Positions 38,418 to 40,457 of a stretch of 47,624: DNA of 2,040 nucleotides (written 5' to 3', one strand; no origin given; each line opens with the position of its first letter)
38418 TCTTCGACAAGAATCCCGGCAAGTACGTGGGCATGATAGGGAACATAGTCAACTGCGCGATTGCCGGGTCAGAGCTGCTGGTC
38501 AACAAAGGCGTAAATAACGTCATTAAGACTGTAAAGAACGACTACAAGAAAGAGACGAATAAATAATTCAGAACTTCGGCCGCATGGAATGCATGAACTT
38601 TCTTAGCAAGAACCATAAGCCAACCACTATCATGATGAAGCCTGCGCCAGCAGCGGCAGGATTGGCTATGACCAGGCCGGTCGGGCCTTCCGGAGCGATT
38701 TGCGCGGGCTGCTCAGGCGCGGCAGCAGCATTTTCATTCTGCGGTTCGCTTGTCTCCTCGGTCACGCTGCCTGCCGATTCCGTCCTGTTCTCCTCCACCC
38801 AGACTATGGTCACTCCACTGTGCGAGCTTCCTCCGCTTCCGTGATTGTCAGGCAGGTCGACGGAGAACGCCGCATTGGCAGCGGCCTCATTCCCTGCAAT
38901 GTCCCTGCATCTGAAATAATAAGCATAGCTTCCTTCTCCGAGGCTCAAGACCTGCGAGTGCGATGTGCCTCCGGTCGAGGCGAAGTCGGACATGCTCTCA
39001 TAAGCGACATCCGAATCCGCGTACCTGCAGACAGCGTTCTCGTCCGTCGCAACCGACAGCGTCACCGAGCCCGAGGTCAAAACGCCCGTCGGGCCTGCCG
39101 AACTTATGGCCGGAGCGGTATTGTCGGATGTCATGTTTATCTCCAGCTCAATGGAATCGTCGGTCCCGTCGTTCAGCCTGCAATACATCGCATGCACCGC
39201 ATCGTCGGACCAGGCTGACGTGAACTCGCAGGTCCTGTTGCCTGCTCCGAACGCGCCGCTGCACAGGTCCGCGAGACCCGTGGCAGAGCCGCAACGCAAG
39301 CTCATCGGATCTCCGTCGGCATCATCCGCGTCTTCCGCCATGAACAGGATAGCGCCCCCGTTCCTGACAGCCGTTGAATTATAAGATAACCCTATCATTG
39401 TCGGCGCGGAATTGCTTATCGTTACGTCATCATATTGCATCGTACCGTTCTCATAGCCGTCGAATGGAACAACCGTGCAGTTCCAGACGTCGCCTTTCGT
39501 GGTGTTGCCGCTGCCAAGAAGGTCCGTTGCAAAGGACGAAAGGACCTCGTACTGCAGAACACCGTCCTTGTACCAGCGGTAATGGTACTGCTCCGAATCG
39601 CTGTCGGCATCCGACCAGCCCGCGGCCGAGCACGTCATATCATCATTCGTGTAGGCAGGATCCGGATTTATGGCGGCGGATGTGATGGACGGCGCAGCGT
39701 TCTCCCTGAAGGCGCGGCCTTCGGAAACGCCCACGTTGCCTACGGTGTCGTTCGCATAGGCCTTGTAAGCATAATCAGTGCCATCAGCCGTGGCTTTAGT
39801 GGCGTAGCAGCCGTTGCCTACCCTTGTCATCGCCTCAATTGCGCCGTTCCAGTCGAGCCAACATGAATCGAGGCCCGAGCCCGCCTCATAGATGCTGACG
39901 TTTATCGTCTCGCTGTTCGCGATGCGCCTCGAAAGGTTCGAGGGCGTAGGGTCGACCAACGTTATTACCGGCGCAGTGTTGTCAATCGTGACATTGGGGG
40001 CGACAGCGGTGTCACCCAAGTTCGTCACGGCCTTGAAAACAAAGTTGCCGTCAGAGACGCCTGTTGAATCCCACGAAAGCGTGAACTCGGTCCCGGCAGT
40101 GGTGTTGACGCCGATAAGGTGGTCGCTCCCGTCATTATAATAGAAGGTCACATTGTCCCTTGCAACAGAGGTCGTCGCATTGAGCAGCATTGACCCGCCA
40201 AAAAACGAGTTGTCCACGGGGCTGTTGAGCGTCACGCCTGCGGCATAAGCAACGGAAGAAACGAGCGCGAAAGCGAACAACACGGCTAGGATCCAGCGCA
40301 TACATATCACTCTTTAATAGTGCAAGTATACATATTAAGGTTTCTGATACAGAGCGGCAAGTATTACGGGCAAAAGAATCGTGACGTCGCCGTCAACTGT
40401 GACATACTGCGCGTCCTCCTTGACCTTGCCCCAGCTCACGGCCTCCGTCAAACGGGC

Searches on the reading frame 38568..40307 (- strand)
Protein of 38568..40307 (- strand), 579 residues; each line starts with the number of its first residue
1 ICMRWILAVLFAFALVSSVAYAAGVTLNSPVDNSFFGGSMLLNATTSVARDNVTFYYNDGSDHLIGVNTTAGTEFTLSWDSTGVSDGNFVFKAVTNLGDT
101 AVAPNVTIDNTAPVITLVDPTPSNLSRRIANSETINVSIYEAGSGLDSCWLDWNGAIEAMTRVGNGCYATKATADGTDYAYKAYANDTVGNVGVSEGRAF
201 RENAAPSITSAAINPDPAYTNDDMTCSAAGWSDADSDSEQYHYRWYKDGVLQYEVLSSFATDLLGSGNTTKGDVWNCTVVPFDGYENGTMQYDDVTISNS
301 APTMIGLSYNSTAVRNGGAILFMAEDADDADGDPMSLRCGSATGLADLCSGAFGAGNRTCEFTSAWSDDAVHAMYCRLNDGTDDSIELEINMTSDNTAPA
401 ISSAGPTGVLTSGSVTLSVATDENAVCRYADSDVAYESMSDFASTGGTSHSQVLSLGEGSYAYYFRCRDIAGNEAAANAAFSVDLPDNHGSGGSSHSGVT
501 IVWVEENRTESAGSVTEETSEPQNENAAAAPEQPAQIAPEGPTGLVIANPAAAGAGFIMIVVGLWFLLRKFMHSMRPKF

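Call 69: search_protein_families(library=pfam, proteins=[window:38568-40307:-], max_evalue=1)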
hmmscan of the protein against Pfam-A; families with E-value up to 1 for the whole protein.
window:38568-40307:- (579 aa): 2 families
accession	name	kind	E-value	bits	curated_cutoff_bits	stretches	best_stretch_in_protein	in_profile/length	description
PF19077.6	Big_13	-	0.0029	18.5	27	1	444-484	60-101/102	Bacterial Ig-like domain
PF13750.12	Big_3_3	-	0.27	11.4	27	0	75-135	3-68/157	Bacterial Ig-like domain (group 3)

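Call 70: search_protein_families(library=ncbifam, proteins=[window:38568-40307:-], max_evalue=1)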
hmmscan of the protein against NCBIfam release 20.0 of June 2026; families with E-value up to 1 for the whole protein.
window:38568-40307:- (579 aa): 0 families
